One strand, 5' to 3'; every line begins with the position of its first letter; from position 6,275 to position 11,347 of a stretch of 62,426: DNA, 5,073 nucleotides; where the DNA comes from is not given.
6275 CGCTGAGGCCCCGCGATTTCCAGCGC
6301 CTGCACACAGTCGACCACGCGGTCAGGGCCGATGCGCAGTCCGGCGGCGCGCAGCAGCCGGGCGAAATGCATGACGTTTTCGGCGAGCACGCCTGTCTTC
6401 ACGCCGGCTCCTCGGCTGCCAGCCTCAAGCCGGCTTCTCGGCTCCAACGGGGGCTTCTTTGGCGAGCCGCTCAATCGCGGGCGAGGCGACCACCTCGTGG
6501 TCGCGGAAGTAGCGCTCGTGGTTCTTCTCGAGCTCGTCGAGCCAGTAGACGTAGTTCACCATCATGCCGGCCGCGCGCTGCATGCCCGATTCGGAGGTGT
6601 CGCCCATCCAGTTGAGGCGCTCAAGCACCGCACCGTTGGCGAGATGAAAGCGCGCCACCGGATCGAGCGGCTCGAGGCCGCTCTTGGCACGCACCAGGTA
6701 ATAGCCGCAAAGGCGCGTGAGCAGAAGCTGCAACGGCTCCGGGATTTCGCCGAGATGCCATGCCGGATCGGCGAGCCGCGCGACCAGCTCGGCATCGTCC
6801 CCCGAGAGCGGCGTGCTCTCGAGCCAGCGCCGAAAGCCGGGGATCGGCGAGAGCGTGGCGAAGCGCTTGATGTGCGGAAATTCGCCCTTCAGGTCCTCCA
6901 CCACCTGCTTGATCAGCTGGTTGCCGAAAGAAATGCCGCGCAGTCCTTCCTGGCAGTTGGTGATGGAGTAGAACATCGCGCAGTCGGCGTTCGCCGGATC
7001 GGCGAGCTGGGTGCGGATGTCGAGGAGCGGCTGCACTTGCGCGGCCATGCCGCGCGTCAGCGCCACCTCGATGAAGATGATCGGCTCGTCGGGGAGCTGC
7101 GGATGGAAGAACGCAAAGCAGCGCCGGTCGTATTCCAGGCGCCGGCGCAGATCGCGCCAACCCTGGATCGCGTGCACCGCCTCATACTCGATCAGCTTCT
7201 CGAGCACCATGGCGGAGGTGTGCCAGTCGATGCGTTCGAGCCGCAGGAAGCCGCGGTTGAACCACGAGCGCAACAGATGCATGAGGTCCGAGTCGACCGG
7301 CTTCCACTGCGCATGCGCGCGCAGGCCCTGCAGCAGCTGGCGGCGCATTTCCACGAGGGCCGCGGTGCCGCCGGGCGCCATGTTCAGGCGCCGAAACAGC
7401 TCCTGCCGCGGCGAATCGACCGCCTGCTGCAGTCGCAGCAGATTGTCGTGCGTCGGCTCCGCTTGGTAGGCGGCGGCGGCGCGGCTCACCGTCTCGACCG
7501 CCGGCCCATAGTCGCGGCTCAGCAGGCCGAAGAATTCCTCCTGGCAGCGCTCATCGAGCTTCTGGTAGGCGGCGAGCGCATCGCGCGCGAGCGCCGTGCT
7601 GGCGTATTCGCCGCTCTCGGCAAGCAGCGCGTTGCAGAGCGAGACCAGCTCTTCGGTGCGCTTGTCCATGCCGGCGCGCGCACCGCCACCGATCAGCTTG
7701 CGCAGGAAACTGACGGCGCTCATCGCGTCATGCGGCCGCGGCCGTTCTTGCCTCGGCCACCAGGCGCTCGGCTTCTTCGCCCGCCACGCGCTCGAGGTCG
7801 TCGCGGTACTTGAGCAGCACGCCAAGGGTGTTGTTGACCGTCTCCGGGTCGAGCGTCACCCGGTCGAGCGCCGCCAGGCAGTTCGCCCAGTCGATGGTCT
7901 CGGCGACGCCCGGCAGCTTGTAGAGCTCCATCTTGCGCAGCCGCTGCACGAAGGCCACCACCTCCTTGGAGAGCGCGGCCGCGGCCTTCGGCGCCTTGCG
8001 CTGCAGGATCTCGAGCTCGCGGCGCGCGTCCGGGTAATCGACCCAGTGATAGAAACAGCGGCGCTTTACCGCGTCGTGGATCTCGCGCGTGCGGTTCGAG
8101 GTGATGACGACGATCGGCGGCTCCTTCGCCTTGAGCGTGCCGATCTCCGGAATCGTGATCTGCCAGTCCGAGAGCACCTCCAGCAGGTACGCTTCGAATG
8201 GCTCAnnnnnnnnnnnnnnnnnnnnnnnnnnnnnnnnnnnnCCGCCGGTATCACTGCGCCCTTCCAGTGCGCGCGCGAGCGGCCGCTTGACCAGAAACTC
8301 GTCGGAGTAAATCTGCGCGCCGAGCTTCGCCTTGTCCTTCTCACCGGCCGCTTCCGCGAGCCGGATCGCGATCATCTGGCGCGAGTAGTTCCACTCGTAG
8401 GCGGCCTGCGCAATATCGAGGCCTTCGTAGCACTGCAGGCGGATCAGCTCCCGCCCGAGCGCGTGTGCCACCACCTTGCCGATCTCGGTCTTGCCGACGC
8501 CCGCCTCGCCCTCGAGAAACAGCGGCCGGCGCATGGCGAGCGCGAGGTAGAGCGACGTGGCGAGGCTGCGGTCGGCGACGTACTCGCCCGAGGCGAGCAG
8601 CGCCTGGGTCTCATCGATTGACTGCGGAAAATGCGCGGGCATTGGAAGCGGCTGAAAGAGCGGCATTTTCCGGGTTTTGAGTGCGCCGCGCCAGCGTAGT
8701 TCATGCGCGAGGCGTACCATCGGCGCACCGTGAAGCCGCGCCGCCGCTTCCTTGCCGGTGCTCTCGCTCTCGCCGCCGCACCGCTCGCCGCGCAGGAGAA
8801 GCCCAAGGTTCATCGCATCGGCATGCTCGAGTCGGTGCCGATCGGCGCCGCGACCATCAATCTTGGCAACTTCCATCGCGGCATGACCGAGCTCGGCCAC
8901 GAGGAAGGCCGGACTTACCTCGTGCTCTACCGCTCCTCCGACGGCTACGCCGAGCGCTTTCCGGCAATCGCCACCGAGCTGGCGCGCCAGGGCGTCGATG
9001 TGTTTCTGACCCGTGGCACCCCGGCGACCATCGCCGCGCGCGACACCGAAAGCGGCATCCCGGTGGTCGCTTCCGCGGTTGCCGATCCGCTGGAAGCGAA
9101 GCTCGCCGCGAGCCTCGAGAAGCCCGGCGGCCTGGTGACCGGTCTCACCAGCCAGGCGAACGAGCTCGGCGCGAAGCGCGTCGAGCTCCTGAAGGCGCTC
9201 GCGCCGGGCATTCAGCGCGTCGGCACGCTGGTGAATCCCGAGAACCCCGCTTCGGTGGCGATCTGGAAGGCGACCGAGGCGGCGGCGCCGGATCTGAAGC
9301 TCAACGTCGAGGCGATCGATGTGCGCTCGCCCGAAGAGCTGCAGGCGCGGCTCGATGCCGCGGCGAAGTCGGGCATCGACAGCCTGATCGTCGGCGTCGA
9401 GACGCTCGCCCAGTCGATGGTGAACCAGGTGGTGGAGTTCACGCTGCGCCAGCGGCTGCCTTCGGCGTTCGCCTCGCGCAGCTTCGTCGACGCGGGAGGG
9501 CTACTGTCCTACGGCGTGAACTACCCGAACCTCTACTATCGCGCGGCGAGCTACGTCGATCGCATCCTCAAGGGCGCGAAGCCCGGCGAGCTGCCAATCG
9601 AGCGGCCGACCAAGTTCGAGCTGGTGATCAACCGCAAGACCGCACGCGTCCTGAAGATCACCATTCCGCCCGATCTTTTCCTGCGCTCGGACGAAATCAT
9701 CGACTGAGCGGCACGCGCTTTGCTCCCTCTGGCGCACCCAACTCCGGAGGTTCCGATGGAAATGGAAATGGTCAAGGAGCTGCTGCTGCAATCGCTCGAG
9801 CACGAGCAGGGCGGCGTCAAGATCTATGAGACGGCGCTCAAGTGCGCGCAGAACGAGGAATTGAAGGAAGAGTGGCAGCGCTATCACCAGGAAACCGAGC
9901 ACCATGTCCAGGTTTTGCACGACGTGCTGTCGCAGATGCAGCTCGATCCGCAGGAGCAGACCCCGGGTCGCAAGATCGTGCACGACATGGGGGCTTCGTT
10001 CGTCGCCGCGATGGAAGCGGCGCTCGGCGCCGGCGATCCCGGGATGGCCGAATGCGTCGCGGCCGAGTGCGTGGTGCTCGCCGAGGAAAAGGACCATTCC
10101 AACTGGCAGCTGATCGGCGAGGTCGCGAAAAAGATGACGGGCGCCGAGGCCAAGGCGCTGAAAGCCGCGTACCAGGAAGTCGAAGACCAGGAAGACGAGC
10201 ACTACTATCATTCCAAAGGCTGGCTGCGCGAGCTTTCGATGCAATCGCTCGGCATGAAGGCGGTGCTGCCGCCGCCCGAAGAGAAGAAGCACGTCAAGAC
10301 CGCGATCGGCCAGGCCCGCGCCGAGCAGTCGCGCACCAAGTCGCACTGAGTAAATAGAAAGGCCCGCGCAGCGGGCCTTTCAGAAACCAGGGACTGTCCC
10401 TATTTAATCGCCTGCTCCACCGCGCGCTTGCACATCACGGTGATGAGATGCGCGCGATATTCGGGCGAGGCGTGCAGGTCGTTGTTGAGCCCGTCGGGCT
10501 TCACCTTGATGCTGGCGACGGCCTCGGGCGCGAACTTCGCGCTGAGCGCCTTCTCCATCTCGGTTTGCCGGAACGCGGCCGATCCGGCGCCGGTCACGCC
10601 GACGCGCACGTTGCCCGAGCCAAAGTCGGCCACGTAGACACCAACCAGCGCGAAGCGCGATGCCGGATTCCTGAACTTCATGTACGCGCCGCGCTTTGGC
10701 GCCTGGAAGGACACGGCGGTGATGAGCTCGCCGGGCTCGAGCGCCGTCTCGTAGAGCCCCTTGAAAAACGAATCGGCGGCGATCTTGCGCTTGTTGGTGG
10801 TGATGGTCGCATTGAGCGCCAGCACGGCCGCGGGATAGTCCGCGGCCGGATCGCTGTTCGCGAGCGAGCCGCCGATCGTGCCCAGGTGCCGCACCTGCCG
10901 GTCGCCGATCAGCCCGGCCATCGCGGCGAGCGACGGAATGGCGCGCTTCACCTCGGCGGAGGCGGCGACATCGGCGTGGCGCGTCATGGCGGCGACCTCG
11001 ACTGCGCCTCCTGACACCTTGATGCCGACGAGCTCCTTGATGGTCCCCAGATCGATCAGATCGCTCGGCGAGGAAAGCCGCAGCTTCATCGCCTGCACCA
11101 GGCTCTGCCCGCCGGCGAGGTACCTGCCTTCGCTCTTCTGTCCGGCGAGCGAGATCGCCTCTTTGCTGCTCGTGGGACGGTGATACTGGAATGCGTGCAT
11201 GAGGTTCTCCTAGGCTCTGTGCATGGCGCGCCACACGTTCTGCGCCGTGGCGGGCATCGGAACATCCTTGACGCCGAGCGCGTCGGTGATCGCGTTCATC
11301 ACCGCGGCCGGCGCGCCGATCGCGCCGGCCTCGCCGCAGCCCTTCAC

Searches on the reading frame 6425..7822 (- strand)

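Call 49: search_protein_families(library=pfam, proteins=[window:6425-7822:-], max_evalue=0.00001)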
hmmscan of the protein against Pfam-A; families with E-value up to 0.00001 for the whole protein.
window:6425-7822:- (465 aa): 2 families
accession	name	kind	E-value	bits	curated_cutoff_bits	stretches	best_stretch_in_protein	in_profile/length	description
PF05292.17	MCD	-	1.7e-99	333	23.2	1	191-426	1-252/253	Malonyl-CoA decarboxylase C-terminal domain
PF17408.7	MCD_N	-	1.1e-25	90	22.4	1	105-188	1-85/85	Malonyl-CoA decarboxylase N-terminal domain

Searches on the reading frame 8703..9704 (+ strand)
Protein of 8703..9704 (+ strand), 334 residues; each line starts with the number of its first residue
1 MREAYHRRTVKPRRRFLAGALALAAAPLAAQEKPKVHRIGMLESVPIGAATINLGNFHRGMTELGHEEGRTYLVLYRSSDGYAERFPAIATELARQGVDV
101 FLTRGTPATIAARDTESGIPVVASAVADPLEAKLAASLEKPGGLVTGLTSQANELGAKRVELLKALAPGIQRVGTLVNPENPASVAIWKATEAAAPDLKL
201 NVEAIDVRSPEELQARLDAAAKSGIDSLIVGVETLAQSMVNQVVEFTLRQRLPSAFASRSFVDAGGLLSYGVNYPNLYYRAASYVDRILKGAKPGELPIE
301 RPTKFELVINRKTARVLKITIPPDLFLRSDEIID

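Call 49: search_protein_families(library=pfam, proteins=[window:8703-9704:+], max_evalue=0.00001)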
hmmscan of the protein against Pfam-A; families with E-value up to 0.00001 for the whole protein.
window:8703-9704:+ (334 aa): 1 family
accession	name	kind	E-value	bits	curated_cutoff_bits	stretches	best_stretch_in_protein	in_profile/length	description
PF04392.18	ABC_sub_bind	-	6.4e-46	157.3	25.9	1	57-331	20-291/293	ABC transporter substrate binding protein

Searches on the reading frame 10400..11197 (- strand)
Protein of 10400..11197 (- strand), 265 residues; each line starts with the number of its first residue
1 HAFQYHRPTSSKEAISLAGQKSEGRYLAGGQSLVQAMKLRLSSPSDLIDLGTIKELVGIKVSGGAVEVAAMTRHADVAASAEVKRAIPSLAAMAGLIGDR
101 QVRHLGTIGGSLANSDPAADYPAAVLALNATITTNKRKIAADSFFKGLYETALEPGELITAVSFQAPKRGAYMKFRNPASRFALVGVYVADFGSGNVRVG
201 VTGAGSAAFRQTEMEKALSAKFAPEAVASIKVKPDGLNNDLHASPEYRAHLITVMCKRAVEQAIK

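Call 49: search_protein_families(library=pfam, proteins=[window:10400-11197:-], max_evalue=0.00001)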
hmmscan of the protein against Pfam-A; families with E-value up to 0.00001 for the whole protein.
window:10400-11197:- (265 aa): 1 family
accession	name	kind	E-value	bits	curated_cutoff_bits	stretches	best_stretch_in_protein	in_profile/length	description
PF00941.27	FAD_binding_5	-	1.2e-44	152.6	27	1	2-163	2-166/170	FAD binding domain in molybdopterin dehydrogenase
